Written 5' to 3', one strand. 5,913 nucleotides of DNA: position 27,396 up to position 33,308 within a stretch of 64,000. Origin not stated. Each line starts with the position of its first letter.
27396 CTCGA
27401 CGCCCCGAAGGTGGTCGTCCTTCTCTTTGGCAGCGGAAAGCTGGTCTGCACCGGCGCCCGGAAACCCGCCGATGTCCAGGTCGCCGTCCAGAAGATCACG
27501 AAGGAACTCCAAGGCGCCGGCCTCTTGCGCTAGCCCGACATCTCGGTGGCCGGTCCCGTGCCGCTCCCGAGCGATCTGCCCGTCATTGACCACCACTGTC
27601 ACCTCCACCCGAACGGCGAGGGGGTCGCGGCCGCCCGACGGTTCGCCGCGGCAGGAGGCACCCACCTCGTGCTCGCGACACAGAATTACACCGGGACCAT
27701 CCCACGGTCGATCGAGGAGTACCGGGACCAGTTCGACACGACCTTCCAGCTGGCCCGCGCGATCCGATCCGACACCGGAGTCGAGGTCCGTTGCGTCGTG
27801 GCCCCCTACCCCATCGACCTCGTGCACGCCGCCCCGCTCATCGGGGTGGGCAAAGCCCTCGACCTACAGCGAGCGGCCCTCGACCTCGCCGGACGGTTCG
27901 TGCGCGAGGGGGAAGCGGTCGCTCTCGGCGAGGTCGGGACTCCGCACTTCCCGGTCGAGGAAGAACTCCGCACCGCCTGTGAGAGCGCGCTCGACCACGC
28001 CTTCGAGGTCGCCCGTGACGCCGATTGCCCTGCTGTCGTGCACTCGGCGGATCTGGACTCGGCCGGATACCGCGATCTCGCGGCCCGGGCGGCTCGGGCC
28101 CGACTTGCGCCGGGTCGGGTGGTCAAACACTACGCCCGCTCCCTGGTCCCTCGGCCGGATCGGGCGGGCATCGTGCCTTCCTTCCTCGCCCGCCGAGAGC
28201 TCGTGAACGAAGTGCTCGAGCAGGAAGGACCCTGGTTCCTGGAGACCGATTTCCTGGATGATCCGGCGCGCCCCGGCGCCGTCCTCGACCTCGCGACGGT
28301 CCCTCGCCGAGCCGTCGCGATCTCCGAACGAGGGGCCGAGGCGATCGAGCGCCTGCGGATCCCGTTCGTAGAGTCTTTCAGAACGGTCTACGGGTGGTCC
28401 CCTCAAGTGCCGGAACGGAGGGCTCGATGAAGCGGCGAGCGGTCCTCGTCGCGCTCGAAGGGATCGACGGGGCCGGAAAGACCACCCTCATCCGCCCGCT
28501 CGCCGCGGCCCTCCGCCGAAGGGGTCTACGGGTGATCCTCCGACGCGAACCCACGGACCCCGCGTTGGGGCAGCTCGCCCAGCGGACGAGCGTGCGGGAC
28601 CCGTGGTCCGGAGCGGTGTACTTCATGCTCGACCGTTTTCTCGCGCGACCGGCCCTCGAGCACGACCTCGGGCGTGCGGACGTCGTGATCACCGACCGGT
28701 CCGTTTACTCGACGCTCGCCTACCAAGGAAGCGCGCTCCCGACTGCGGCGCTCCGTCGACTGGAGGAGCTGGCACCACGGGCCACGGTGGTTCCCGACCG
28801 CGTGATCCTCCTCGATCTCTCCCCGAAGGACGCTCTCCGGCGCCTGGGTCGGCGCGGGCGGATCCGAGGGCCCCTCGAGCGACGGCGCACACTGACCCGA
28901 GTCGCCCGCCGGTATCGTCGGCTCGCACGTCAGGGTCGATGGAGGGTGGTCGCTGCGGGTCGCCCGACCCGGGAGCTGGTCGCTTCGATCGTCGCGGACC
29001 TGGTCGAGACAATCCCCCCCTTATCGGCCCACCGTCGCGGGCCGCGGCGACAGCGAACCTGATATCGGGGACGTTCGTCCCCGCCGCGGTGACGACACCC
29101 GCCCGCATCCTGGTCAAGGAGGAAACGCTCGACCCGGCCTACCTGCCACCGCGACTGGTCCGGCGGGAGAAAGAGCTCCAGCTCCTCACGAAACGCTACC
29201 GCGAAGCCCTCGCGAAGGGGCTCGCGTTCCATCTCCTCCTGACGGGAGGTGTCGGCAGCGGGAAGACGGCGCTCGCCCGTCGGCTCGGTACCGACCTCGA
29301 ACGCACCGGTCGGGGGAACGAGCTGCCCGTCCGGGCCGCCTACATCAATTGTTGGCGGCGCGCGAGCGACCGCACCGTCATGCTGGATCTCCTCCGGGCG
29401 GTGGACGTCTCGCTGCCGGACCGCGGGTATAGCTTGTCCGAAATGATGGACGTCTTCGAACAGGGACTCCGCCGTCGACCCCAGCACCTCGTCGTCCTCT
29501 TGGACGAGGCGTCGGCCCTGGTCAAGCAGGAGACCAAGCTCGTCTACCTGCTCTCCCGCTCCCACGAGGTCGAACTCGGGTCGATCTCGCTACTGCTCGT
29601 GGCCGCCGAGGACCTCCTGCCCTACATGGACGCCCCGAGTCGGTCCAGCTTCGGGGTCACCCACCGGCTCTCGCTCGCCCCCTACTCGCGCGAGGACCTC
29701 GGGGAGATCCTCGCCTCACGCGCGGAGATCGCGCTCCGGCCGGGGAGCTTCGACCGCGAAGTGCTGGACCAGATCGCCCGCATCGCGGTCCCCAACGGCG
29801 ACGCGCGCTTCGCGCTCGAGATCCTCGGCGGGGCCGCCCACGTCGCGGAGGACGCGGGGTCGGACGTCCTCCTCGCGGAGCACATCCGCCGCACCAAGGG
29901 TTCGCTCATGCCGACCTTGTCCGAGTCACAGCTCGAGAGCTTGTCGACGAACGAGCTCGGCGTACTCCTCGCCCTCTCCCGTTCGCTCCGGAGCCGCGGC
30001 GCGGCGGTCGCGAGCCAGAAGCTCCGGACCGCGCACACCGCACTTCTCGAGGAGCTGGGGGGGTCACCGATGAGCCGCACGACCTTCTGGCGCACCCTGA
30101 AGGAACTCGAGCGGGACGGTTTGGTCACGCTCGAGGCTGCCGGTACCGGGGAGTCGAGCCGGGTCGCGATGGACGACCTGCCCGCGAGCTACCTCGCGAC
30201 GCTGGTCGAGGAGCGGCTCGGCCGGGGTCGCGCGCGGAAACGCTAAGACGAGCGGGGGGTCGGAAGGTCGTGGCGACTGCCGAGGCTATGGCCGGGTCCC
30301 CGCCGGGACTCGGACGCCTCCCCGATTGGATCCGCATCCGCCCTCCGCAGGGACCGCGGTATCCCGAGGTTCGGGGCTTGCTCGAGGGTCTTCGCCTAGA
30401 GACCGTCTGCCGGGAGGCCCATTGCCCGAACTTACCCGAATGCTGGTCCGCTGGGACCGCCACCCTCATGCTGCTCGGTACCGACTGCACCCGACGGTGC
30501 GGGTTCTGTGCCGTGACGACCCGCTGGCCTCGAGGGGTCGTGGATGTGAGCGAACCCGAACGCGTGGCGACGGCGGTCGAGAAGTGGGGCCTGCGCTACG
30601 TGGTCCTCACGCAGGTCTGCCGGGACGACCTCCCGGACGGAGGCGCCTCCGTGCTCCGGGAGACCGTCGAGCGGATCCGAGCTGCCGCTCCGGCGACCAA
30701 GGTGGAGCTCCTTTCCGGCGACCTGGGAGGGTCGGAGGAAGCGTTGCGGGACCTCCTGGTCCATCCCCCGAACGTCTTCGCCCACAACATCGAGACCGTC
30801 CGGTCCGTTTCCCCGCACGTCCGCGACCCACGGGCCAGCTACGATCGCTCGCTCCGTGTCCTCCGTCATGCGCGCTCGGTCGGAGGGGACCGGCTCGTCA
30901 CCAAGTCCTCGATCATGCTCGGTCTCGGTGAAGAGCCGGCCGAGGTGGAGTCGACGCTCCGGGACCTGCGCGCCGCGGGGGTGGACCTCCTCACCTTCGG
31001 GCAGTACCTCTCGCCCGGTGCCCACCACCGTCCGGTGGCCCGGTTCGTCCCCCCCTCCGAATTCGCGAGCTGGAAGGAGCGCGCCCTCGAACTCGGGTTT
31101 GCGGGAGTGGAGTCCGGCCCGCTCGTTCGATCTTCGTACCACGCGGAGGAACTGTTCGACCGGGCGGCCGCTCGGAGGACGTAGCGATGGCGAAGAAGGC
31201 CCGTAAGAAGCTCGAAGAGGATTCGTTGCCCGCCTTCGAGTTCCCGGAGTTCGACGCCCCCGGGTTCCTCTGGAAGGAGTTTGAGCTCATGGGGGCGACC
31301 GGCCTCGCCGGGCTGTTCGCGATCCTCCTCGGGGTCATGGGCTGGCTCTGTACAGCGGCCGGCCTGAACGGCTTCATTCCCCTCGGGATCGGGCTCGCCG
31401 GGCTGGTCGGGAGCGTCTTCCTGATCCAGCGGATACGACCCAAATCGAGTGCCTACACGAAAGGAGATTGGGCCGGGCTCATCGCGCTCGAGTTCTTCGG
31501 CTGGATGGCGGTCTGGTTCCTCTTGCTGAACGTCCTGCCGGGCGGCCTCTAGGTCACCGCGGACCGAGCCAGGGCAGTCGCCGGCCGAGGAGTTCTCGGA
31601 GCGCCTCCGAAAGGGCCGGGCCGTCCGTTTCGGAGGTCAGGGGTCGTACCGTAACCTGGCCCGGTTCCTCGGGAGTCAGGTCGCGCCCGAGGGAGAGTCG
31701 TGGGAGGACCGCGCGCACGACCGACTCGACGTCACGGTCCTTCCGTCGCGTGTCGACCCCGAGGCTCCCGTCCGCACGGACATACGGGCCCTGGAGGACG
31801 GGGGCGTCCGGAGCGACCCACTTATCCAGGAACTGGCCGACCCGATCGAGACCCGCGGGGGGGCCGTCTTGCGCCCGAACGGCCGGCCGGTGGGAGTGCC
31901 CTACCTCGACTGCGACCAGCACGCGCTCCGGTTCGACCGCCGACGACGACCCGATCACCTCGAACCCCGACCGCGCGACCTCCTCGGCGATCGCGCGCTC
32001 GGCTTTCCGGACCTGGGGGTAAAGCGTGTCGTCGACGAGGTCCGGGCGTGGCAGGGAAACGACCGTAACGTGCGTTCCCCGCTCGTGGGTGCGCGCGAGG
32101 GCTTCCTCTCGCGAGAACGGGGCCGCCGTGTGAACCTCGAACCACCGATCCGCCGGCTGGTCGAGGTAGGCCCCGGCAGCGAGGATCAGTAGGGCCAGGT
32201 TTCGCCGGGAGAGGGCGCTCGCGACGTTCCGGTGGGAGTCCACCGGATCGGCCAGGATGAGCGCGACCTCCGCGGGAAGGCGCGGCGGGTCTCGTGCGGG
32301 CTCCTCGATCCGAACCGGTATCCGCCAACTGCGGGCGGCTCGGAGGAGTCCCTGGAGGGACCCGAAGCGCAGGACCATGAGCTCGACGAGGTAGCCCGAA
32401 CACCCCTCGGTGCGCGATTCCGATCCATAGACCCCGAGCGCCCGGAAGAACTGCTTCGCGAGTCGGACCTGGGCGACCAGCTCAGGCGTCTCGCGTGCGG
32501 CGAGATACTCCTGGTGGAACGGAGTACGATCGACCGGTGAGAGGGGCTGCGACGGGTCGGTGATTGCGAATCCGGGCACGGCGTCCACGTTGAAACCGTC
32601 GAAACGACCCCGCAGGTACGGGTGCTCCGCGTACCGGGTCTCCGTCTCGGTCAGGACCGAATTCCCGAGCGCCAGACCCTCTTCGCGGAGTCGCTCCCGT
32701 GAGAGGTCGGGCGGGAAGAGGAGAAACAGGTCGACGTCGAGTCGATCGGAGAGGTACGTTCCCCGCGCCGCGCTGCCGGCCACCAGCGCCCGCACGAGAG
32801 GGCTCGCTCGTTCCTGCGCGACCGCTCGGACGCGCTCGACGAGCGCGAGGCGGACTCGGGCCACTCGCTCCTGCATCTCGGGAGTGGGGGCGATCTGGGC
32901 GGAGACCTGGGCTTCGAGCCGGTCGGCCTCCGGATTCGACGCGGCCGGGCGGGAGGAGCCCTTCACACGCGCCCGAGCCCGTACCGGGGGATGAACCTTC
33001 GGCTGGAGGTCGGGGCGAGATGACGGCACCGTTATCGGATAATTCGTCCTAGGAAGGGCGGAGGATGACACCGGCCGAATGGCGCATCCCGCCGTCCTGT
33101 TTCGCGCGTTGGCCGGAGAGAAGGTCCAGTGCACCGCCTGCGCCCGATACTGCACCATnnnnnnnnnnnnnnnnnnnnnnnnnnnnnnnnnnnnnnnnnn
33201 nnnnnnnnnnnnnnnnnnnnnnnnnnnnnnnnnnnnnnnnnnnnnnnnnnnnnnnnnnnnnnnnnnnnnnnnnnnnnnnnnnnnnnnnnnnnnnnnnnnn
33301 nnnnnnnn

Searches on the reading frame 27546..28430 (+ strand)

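Call 45: search_protein_families(library=pfam, proteins=[window:27546-28430:+], max_evalue=0.00001)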
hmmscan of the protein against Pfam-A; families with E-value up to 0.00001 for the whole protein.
window:27546-28430:+ (294 aa): 1 family
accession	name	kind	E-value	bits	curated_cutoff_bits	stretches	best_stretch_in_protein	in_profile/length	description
PF01026.27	TatD_DNase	-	2.6e-21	76.6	27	1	14-282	1-252/253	TatD related DNase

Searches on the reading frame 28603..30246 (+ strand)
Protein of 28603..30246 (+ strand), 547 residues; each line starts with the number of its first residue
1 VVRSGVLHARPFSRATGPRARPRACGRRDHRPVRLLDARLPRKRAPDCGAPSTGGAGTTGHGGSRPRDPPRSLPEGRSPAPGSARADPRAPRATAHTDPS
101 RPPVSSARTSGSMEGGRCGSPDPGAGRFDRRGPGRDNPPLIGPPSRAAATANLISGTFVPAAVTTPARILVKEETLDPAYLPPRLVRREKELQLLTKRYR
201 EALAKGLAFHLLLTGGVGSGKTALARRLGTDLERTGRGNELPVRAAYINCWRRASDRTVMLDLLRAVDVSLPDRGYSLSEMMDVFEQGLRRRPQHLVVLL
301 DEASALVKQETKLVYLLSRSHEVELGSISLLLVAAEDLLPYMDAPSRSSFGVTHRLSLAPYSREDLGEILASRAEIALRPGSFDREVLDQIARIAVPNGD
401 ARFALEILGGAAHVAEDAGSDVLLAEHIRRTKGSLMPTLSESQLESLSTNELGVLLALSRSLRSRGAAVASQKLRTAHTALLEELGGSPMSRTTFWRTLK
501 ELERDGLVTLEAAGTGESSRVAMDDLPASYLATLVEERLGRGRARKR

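Call 45: search_protein_families(library=pfam, proteins=[window:28603-30246:+], max_evalue=0.00001)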
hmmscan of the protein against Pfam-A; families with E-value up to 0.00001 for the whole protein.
window:28603-30246:+ (547 aa): 4 families
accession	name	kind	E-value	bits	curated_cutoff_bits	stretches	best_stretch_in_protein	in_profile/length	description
PF22703.2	Cdc6_lid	-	1.1e-16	60.9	27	1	368-432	2-67/68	Cdc6 AAA+ ATPase-type lid domain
PF13401.12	AAA_22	-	9.9e-13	49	27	1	210-340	7-128/130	AAA domain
PF13191.12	AAA_16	-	1.9e-09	38.7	32.6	1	184-327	1-162/167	AAA ATPase domain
PF09079.17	Cdc6_C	-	6.9e-06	26.4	25.1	0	444-518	3-78/96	CDC6, C terminal winged helix domain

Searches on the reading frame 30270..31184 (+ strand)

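Call 45: search_protein_families(library=pfam, proteins=[window:30270-31184:+], max_evalue=0.00001)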
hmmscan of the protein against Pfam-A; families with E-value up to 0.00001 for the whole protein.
window:30270-31184:+ (304 aa): 1 family
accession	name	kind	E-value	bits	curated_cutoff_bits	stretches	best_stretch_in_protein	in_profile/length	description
PF04055.27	Radical_SAM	-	6.9e-20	72.3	29.5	1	69-233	3-166/166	Radical SAM superfamily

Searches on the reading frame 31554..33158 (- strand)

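Call 45: search_protein_families(library=pfam, proteins=[window:31554-33158:-], max_evalue=0.00001)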
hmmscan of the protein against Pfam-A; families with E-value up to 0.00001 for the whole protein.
window:31554-33158:- (534 aa): 3 families
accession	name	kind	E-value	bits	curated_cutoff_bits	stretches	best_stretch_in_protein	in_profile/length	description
PF09249.16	tRNA_NucTransf2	-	1.7e-30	106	27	1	230-340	2-112/113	tRNA nucleotidyltransferase, second domain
PF21133.2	CAA_C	-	4.7e-20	72.2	22.2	1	360-494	1-131/144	CCA-adding enzyme, C-terminal domain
PF01909.29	NTP_transf_2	-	1.1e-08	35.7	21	1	110-214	4-92/93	Nucleotidyltransferase domain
